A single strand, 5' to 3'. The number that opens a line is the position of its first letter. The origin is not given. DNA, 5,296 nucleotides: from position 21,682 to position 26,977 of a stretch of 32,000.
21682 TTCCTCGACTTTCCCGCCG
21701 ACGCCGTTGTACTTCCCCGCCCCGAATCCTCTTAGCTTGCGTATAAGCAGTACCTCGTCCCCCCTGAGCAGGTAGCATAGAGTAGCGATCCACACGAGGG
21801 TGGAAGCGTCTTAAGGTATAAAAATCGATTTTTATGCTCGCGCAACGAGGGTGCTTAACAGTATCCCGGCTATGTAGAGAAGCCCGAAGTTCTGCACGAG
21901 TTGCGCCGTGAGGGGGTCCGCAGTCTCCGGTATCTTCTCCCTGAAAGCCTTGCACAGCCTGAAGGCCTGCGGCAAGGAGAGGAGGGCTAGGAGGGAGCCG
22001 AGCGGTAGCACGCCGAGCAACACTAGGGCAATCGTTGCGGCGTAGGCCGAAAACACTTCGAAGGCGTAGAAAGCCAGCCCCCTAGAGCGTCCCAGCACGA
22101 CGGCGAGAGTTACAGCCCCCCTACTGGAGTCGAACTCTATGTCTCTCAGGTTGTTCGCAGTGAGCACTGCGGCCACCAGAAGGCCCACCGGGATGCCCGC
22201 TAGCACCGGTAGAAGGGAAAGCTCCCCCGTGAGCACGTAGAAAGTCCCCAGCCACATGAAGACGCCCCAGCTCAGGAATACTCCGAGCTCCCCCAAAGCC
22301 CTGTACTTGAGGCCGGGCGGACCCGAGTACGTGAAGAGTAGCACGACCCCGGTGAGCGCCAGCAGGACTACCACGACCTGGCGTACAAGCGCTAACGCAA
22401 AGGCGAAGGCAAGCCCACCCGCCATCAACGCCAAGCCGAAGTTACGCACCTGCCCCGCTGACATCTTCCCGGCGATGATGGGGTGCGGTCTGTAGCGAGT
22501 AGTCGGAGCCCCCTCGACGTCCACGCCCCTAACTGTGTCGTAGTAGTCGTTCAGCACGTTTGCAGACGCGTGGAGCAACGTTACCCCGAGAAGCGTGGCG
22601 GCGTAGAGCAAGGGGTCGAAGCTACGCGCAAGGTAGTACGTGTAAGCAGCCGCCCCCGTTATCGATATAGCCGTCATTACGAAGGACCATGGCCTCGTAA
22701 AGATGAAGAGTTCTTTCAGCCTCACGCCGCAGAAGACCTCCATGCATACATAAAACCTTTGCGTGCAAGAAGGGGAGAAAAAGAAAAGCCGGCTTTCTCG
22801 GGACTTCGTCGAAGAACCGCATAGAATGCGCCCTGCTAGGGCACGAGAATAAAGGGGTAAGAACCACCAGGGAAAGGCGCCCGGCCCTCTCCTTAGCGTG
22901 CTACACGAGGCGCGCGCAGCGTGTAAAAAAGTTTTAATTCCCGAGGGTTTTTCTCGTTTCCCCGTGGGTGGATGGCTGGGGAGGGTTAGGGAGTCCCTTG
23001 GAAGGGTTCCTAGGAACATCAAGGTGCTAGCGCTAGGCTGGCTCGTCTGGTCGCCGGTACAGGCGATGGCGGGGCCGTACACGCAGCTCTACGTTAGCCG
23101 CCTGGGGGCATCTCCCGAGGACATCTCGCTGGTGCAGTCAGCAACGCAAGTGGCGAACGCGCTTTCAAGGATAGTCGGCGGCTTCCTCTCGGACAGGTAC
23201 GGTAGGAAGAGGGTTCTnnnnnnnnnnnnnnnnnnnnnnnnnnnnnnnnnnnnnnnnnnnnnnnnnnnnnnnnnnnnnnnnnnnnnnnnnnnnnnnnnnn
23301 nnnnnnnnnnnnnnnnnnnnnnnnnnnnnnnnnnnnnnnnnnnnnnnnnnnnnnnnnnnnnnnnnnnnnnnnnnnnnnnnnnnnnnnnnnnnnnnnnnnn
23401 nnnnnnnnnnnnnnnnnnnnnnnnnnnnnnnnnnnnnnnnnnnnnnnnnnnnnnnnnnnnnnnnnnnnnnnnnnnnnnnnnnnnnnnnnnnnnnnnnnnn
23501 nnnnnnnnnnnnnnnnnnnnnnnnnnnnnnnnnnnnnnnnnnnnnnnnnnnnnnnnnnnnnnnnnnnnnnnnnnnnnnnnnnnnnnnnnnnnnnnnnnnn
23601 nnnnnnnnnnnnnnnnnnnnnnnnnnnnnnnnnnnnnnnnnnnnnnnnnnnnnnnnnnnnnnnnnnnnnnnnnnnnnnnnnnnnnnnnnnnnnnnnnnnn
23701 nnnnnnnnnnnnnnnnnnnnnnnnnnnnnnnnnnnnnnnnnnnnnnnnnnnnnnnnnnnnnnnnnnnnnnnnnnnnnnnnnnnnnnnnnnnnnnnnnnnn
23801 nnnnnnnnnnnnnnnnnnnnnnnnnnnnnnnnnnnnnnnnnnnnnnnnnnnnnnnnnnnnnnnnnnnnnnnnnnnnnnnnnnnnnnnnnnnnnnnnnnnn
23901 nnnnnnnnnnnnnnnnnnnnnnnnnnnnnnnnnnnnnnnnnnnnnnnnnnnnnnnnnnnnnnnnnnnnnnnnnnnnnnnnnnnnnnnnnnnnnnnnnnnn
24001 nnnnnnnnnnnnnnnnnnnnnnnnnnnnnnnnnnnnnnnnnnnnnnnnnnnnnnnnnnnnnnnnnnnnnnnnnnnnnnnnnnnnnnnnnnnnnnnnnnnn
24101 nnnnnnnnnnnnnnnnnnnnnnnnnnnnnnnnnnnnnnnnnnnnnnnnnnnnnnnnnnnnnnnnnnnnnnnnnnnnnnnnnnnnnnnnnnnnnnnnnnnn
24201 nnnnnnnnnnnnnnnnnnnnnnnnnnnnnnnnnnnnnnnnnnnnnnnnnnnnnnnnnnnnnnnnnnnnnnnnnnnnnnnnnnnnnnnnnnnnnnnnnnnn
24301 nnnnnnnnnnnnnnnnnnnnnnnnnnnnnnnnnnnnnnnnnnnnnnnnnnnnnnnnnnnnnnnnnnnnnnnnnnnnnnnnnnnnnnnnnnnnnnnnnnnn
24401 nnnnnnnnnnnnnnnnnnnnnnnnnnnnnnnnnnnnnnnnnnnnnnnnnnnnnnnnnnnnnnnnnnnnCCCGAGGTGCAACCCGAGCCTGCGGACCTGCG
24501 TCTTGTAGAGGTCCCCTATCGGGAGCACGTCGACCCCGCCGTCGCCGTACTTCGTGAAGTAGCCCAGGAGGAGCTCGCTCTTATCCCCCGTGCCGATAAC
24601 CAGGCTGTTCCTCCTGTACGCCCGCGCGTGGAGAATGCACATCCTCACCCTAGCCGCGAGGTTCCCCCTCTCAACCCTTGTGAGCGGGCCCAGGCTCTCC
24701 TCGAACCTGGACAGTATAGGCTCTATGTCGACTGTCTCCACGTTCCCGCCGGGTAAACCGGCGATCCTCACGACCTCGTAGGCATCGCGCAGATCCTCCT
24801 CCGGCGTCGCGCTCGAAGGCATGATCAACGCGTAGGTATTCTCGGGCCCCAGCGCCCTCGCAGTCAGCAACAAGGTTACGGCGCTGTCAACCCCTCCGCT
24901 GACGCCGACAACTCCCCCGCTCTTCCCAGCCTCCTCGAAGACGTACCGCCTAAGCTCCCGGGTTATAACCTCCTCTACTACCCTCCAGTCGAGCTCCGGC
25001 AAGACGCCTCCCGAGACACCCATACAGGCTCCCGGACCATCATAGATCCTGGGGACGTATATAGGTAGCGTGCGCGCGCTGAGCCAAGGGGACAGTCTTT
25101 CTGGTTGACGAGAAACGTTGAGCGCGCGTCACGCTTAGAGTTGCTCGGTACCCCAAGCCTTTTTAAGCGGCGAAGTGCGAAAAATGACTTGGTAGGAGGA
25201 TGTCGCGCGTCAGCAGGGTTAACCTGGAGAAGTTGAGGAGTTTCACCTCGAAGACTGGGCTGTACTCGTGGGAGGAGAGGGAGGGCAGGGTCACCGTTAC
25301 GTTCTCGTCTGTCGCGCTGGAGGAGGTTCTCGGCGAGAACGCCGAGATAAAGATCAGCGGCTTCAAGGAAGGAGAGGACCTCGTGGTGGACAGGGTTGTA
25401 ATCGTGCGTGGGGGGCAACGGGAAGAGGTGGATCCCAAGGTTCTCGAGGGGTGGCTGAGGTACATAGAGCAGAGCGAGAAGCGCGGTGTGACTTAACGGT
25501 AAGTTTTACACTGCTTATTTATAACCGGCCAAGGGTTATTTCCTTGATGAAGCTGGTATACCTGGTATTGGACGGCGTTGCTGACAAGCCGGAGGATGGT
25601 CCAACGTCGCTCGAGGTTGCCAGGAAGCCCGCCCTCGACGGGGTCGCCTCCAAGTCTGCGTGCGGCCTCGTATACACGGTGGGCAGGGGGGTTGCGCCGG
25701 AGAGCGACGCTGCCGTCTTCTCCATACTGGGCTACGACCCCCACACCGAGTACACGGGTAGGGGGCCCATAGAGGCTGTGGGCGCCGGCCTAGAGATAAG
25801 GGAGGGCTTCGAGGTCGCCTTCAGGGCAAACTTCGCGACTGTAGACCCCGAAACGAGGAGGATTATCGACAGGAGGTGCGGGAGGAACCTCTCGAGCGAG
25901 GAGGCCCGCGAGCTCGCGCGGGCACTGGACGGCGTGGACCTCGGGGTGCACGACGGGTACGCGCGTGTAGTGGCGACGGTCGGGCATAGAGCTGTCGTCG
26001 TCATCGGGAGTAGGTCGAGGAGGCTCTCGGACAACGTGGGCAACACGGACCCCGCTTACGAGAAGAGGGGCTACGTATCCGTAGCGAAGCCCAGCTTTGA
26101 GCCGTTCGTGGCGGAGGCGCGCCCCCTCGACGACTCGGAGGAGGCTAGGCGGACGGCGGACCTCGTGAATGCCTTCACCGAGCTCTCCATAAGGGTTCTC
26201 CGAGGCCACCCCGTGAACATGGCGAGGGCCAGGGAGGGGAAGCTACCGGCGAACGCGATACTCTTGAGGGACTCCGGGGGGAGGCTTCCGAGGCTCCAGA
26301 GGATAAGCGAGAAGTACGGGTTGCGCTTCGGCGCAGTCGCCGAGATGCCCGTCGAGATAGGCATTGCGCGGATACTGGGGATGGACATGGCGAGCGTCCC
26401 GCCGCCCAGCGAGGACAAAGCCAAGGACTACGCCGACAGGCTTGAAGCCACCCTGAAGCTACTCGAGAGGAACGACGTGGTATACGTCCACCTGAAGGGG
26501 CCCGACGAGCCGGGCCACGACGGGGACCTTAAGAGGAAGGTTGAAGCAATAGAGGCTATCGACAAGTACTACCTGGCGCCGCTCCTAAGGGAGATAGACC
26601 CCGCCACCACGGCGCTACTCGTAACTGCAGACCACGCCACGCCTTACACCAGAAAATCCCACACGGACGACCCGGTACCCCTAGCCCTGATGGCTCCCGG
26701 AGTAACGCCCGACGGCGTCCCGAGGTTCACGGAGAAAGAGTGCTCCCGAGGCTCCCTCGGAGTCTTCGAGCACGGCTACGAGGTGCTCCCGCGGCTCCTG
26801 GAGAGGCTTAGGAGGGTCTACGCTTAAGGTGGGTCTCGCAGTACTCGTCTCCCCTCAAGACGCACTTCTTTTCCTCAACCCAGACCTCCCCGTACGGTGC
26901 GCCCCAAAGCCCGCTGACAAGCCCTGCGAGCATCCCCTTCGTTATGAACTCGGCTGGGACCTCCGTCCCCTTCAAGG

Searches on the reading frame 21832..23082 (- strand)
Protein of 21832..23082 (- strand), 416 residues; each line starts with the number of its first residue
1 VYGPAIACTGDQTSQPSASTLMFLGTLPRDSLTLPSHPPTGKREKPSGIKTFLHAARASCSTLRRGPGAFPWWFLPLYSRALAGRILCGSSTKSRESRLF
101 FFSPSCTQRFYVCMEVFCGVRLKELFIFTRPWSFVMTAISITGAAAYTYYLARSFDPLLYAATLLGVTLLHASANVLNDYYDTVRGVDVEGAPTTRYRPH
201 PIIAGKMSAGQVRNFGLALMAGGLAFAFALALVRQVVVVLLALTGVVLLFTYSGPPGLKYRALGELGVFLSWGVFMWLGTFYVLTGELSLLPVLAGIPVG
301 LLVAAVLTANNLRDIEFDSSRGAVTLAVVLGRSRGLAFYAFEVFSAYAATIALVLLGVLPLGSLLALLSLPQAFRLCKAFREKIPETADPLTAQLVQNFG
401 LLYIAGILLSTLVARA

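Call 78: search_protein_families(library=pfam, proteins=[window:21832-23082:-], max_evalue=0.00001)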
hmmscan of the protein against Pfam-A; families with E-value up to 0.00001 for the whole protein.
window:21832-23082:- (416 aa): 1 family
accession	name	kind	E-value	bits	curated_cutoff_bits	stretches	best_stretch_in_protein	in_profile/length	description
PF01040.23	UbiA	-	4.2e-33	115.1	34.2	1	141-371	3-222/250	UbiA prenyltransferase family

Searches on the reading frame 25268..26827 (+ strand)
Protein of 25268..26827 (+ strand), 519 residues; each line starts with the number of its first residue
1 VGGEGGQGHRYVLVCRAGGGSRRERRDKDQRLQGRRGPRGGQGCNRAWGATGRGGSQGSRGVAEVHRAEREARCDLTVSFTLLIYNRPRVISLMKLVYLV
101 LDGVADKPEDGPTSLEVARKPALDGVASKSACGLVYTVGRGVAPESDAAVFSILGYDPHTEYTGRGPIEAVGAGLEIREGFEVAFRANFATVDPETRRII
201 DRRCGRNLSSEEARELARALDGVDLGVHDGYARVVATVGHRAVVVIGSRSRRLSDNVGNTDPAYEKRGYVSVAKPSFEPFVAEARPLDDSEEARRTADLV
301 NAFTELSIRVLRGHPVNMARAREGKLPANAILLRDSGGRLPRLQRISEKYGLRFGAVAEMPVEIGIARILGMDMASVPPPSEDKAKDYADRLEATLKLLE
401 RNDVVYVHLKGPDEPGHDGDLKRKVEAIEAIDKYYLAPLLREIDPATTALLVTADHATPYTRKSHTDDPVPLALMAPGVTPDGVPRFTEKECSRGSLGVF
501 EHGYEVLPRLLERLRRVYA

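Call 78: search_protein_families(library=pfam, proteins=[window:25268-26827:+], max_evalue=0.00001)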
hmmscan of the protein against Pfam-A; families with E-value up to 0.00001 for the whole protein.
window:25268-26827:+ (519 aa): 2 families
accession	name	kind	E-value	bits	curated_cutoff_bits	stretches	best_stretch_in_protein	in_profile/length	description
PF10143.14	PhosphMutase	-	2.2e-49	168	21.5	1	127-317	1-170/170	2,3-bisphosphoglycerate-independent phosphoglycerate mutase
PF01676.23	Metalloenzyme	-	9.2e-34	117.5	24.3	1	94-498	1-238/252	Metalloenzyme superfamily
